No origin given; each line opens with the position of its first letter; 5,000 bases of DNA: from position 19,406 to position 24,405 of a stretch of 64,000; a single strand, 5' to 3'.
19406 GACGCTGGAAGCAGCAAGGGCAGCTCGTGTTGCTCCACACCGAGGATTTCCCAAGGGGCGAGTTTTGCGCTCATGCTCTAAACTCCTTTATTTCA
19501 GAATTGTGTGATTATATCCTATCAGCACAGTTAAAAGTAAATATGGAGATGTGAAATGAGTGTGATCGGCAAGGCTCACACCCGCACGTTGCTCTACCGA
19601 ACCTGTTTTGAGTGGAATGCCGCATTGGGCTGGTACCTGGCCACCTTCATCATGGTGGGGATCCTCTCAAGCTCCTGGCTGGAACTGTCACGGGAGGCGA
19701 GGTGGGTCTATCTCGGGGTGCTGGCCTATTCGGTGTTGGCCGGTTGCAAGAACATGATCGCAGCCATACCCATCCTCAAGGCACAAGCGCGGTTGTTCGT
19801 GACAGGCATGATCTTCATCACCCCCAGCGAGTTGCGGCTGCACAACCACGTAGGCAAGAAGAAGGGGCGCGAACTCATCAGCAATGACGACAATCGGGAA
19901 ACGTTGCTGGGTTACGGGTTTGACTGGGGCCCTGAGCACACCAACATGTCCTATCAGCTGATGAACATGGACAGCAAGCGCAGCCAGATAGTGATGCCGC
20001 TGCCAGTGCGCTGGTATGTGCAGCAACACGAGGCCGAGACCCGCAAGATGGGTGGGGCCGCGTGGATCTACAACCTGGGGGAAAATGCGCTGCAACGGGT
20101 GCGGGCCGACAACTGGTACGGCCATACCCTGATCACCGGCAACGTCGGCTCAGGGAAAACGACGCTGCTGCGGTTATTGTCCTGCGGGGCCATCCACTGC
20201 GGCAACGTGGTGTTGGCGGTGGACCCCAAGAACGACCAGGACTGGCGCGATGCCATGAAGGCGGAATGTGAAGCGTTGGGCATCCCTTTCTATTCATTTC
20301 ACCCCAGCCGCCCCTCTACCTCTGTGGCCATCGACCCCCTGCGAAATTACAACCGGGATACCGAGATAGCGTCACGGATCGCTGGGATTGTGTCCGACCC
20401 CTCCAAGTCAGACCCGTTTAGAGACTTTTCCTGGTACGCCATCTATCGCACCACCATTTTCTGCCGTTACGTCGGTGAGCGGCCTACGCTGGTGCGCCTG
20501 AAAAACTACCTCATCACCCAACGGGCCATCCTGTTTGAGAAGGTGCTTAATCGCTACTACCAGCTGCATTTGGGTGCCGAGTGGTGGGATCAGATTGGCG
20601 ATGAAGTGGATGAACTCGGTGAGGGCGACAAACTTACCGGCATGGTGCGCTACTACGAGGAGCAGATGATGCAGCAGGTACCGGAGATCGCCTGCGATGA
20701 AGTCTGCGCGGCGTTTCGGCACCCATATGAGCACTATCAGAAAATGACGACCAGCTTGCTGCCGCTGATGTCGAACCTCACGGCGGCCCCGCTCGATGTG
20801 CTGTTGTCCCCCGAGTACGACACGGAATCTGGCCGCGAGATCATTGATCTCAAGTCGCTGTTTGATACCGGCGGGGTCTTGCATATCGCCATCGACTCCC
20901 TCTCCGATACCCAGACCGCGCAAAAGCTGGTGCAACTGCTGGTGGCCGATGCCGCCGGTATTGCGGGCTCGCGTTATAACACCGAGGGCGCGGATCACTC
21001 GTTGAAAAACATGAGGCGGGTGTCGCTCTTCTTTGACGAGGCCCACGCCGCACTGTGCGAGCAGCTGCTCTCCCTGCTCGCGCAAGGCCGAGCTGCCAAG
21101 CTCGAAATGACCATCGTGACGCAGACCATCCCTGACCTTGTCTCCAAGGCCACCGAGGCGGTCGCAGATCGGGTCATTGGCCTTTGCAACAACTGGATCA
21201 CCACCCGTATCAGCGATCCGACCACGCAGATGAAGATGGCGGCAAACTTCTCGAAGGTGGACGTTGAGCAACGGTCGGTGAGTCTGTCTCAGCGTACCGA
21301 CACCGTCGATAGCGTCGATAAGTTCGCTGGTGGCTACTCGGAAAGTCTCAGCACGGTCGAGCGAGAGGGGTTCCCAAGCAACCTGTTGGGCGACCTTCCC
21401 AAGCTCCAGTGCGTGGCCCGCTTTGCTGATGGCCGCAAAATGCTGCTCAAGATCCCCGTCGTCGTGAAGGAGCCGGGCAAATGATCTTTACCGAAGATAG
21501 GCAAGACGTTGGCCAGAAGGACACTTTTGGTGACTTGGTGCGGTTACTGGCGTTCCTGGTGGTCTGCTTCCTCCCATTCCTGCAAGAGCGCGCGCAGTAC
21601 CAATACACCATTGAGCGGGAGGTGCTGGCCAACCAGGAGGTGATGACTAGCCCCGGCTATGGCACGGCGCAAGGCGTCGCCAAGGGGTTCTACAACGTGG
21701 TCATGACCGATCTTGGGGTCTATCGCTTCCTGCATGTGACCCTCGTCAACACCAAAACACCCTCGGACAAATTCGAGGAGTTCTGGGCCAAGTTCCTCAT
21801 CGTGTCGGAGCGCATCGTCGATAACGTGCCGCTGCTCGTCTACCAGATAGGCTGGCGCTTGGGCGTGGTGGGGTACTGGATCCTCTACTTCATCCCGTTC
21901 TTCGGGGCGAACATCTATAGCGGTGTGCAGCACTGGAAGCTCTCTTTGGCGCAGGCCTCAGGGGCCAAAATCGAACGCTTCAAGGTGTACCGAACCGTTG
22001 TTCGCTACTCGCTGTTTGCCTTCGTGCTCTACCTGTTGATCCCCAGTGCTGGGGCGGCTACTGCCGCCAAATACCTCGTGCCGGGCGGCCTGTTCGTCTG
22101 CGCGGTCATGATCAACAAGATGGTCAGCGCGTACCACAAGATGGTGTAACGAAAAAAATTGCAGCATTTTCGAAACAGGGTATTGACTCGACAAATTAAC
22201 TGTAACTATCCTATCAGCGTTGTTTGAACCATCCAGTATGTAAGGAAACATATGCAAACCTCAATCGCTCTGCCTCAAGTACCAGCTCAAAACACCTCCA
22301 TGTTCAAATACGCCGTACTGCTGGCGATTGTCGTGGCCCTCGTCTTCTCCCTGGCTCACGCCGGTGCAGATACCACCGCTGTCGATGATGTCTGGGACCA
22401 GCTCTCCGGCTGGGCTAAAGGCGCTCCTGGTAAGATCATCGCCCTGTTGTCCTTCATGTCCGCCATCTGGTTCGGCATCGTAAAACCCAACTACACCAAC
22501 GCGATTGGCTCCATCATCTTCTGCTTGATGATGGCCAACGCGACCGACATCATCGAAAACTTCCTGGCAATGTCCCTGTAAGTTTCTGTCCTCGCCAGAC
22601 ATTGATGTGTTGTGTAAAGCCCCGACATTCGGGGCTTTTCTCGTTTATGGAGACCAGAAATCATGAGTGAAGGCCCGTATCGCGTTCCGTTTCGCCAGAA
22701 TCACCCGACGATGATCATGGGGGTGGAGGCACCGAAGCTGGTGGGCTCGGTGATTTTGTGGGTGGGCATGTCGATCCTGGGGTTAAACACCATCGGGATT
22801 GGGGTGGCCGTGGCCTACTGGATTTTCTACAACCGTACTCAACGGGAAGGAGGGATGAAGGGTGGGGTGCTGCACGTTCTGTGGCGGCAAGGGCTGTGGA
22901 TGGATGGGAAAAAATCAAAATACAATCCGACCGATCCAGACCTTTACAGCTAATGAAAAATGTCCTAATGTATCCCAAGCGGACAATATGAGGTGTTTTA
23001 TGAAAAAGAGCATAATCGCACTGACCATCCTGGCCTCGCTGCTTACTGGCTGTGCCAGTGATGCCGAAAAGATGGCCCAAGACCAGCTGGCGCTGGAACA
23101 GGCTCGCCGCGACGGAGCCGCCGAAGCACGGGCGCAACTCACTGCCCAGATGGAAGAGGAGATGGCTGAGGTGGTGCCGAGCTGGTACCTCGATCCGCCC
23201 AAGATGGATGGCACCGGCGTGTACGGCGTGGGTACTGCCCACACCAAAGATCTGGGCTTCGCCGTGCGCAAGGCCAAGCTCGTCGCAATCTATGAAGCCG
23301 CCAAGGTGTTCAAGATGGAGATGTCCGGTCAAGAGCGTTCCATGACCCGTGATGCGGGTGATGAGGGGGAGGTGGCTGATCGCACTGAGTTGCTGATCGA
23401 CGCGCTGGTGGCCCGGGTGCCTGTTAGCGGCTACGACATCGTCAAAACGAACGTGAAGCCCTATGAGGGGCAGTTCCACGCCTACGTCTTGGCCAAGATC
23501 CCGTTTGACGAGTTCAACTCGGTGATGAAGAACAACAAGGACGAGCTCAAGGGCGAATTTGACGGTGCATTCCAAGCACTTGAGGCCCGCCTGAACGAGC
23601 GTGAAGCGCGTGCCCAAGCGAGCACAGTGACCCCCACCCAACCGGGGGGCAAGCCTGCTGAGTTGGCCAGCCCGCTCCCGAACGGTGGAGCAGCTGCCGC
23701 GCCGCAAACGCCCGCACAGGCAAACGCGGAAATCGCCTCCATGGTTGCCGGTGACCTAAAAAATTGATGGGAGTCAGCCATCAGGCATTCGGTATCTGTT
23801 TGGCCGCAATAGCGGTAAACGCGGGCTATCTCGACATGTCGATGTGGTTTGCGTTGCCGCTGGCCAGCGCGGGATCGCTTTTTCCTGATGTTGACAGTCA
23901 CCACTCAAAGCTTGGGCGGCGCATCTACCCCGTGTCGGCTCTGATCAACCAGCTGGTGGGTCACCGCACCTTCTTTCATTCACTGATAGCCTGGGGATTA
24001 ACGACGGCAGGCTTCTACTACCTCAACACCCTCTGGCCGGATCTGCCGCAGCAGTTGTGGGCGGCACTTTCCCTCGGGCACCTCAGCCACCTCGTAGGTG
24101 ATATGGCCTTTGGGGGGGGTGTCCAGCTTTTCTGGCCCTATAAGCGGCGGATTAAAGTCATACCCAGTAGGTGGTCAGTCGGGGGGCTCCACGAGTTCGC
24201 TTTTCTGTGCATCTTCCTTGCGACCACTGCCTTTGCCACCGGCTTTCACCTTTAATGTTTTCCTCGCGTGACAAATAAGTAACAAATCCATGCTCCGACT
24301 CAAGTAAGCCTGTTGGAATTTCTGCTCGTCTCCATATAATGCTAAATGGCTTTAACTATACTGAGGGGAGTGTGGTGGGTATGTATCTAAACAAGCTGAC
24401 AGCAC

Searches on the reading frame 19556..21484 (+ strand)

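Call 7: search_protein_families(library=pfam, proteins=[window:19556-21484:+], max_evalue=0.001)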
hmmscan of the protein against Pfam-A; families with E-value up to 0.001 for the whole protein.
window:19556-21484:+ (642 aa): 4 families
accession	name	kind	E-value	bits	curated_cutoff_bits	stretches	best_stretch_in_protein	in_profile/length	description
PF10412.15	TrwB_AAD_bind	-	1.5e-11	44.2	20.5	1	439-626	205-378/387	Type IV secretion-system coupling protein DNA-binding domain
PF12696.13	TraG-D_C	-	2.4e-08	34.4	22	1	488-589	1-98/126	TraM recognition site of TraD and TraG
PF12846.13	AAA_10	-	5.8e-06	26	27.5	1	189-273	22-104/362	AAA-like domain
PF13401.12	AAA_22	-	3.8e-05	24.5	27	1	189-246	6-63/130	AAA domain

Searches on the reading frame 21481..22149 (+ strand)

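Call 7: search_protein_families(library=pfam, proteins=[window:21481-22149:+], max_evalue=0.001)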
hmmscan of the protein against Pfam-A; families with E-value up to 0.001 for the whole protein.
window:21481-22149:+ (222 aa): 1 family
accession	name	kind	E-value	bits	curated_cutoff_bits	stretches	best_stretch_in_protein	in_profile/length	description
PF14348.11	DUF4400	-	5.6e-08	33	27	1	51-190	27-170/196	Domain of unknown function (DUF4400)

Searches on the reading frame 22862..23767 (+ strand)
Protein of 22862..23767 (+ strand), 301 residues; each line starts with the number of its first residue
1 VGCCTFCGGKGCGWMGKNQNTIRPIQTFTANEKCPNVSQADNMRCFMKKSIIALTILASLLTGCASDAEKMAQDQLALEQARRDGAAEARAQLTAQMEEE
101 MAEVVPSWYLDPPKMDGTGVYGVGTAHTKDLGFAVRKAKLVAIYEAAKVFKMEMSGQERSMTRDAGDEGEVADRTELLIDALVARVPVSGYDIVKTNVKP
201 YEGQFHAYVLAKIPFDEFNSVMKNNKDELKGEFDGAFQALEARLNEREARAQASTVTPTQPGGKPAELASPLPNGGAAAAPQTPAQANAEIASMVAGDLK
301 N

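Call 7: search_protein_families(library=pfam, proteins=[window:22862-23767:+], max_evalue=0.001)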
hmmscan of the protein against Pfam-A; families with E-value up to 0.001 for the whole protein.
window:22862-23767:+ (301 aa): 1 family
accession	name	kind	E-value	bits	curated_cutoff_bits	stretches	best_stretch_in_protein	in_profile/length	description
PF02169.21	LPP20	-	0.00079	20.3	25.9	0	106-209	1-94/97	LPP20 lipoprotein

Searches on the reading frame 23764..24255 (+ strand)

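Call 7: search_protein_families(library=pfam, proteins=[window:23764-24255:+], max_evalue=0.001)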
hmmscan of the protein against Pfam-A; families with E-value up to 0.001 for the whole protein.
window:23764-24255:+ (163 aa): 1 family
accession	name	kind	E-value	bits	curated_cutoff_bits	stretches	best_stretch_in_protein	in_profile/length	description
PF04307.19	YdjM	-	3.7e-25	88.8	29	1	1-146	1-160/176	YdjM inner membrane protein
